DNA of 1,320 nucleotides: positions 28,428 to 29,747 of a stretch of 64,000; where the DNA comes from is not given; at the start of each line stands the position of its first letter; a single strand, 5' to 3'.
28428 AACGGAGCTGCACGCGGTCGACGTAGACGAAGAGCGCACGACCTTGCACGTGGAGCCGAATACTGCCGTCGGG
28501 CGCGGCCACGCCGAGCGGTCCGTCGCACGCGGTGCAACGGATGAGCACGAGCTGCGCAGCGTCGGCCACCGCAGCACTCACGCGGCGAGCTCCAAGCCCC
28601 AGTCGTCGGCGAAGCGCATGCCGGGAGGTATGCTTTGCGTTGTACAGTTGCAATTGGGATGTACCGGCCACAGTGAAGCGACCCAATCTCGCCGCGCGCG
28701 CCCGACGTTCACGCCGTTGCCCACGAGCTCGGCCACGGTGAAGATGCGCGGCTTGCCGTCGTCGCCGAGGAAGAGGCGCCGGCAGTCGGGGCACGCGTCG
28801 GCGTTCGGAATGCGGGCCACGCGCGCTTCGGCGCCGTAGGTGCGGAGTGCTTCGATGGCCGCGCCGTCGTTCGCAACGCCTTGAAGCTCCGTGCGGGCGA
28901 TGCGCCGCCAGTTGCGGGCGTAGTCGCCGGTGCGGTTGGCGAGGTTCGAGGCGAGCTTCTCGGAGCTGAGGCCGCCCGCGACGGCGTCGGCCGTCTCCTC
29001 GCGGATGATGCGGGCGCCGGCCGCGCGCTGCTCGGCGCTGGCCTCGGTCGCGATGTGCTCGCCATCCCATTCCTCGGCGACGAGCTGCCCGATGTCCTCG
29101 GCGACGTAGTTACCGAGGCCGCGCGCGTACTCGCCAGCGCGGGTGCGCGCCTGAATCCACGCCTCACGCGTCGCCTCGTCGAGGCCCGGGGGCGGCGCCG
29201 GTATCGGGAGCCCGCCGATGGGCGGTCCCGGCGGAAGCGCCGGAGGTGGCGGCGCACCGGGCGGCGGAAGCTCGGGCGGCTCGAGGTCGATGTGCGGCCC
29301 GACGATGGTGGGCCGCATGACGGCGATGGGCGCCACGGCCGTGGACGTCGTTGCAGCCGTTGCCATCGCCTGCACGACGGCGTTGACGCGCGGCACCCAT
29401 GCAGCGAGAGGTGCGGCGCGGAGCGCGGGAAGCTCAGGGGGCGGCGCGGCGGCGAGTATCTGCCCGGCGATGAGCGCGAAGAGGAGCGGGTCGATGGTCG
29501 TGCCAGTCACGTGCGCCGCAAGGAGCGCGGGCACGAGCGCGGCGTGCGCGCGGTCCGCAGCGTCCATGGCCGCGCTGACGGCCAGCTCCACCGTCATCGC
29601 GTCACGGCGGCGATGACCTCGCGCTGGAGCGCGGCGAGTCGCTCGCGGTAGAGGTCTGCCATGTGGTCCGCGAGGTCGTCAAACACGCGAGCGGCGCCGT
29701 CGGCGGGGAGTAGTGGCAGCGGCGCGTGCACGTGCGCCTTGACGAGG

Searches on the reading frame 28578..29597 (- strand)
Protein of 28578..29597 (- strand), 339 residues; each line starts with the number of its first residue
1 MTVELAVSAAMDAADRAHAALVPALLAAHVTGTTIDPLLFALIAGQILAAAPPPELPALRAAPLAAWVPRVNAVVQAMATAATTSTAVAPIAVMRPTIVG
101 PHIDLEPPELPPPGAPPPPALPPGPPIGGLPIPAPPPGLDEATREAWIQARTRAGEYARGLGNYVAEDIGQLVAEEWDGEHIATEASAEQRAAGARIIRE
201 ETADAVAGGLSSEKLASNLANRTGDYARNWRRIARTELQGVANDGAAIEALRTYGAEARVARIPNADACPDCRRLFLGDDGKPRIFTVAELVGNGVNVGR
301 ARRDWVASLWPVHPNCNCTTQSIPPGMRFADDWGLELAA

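Call 83: search_protein_families(library=phrogs, proteins=[window:28578-29597:-], max_evalue=0.001)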
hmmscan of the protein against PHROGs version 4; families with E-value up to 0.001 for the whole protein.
window:28578-29597:- (339 aa): 3 families
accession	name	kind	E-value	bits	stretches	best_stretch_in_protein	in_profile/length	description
phrog_115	-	head and packaging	2.5e-06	27.9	1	197-320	209-314/665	minor head protein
phrog_595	-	head and packaging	0.00028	21.4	1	168-323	160-297/513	head maturation protease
phrog_19443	-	head and packaging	0.00049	19.7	1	207-323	181-284/579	minor head protein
